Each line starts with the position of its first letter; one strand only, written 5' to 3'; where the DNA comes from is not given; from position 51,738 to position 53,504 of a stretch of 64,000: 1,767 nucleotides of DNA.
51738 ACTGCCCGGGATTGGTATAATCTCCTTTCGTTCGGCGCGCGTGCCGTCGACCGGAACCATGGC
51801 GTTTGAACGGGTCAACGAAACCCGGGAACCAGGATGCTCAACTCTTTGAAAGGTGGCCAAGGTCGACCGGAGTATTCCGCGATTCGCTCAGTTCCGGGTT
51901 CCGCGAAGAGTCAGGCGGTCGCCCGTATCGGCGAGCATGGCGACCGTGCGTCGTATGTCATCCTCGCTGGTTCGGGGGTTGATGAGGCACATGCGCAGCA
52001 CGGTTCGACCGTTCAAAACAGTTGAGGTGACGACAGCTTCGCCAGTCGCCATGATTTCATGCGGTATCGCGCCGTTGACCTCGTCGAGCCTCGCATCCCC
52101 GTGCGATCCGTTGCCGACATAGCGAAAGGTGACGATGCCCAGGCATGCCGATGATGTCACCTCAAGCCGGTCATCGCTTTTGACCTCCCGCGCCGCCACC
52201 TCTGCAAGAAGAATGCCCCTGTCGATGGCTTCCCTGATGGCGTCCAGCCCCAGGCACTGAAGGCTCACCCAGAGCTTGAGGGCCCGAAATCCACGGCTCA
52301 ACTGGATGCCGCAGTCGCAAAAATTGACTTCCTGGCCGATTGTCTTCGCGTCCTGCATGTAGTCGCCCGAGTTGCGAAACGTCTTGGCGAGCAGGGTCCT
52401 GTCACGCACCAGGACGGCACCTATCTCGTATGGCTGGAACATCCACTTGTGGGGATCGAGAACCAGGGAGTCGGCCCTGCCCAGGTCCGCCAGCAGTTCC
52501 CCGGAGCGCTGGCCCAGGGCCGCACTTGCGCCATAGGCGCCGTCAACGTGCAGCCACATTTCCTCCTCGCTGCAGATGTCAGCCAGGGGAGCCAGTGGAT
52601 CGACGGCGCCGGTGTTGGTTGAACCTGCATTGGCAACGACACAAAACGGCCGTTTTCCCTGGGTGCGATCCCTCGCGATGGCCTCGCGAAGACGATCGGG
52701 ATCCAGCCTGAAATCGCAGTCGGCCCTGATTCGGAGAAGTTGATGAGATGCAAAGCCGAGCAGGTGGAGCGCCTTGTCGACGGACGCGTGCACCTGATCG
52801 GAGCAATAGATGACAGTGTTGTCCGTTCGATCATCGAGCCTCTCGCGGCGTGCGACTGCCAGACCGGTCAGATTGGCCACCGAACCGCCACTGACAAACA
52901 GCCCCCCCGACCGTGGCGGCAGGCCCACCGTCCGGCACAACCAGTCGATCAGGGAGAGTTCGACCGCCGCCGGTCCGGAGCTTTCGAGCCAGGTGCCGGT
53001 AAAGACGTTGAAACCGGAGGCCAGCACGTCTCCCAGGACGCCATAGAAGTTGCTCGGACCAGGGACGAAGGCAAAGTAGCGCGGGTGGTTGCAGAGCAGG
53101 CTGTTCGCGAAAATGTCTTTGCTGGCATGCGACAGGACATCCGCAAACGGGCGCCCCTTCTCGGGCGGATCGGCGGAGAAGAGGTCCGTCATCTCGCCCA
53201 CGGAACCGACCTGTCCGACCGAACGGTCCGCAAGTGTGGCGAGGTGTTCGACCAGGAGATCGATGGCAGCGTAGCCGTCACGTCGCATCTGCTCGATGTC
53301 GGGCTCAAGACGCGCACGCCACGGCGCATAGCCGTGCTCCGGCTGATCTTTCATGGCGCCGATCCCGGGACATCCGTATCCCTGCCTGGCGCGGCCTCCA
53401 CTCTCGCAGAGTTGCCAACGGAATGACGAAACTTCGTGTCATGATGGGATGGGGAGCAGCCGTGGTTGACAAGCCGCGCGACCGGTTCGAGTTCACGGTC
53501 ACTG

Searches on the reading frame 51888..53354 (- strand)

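Call 6: search_protein_families(library=pfam, proteins=[window:51888-53354:-], max_evalue=1)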
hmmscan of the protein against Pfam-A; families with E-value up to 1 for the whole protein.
window:51888-53354:- (488 aa): 5 families
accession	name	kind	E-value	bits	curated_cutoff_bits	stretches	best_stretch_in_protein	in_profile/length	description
PF00282.25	Pyridoxal_deC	-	1.8e-62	211.7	27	1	54-412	3-374/375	Pyridoxal-dependent decarboxylase conserved domain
PF01212.27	Beta_elim_lyase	-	1.4e-07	31.5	27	1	151-328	50-222/288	Beta-eliminating lyase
PF00155.27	Aminotran_1_2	-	4.6e-06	26.5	19.7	1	151-279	68-193/361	Aminotransferase class I and II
PF00266.25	Aminotran_5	-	7.4e-06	25.6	21.5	1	152-347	65-243/371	Aminotransferase class-V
PF05889.19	SepSecS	-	0.0039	16.4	21.1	1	178-307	101-227/389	O-phosphoseryl-tRNA(Sec) selenium transferase, SepSecS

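Call 7: search_protein_families(library=ncbifam, proteins=[window:51888-53354:-], max_evalue=1)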
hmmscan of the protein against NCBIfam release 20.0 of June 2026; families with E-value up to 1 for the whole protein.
window:51888-53354:- (488 aa): 17 families
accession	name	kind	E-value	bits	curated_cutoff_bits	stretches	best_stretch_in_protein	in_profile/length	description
NF052646.1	DABADecarRhbB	equivalog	3.1e-73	247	900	1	27-475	35-479/491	L-2,4-diaminobutyrate decarboxylase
TIGR03799.1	NOD_PanD_pyr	equivalog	3.6e-40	137.8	606.1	1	151-415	162-440/522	pyridoxal-dependent aspartate 1-decarboxylase PanP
TIGR03812.1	tyr_de_CO2_Arch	equivalog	4.1e-22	78.5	299.4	1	127-411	56-325/375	tyrosine decarboxylase MfnA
NF002748.0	PRK02769.1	equivalog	3.6e-15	55.5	305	1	151-394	87-313/382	histidine decarboxylase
TIGR03811.1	tyr_de_CO2_Ent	equivalog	4.7e-10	38.6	905.3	2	188-278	231-326/608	tyrosine decarboxylase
TIGR03402.1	FeS_nifS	equivalog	3.6e-06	26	530.75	1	152-471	63-350/379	cysteine desulfurase NifS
TIGR03235.1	DNA_S_dndA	equivalog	8.1e-06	25.4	480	1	172-320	81-216/353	cysteine desulfurase DndA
NF041359.1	GntG_guanitoxin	subfamily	2.8e-05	23.4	230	1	151-327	56-226/343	GntG family PLP-dependent aldolase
TIGR01788.1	Glu-decarb-GAD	equivalog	0.00018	20.4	380.4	1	176-412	135-364/431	glutamate decarboxylase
TIGR04343.1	egtE_PLP_lyase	equivalog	0.0014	17.5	400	1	196-357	109-258/370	ergothioneine biosynthesis PLP-dependent enzyme EgtE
NF002806.0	PRK02948.1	subfamily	0.0023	17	304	1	150-327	62-223/381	IscS subfamily cysteine desulfurase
TIGR03531.1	selenium_SpcS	equivalog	0.0027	16.4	224.85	1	174-319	147-289/444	O-phosphoseryl-tRNA(Sec) selenium transferase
TIGR01977.1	am_tr_V_EF2568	hypoth_equivalog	0.0073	15.4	377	1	182-323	89-219/376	cysteine desulfurase family protein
NF006810.0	PRK09331.1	subfamily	0.015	14.1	301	1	211-359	135-276/397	Sep-tRNA:Cys-tRNA synthetase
TIGR02006.1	IscS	equivalog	0.056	12.5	643.2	1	175-319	89-219/402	IscS subfamily cysteine desulfurase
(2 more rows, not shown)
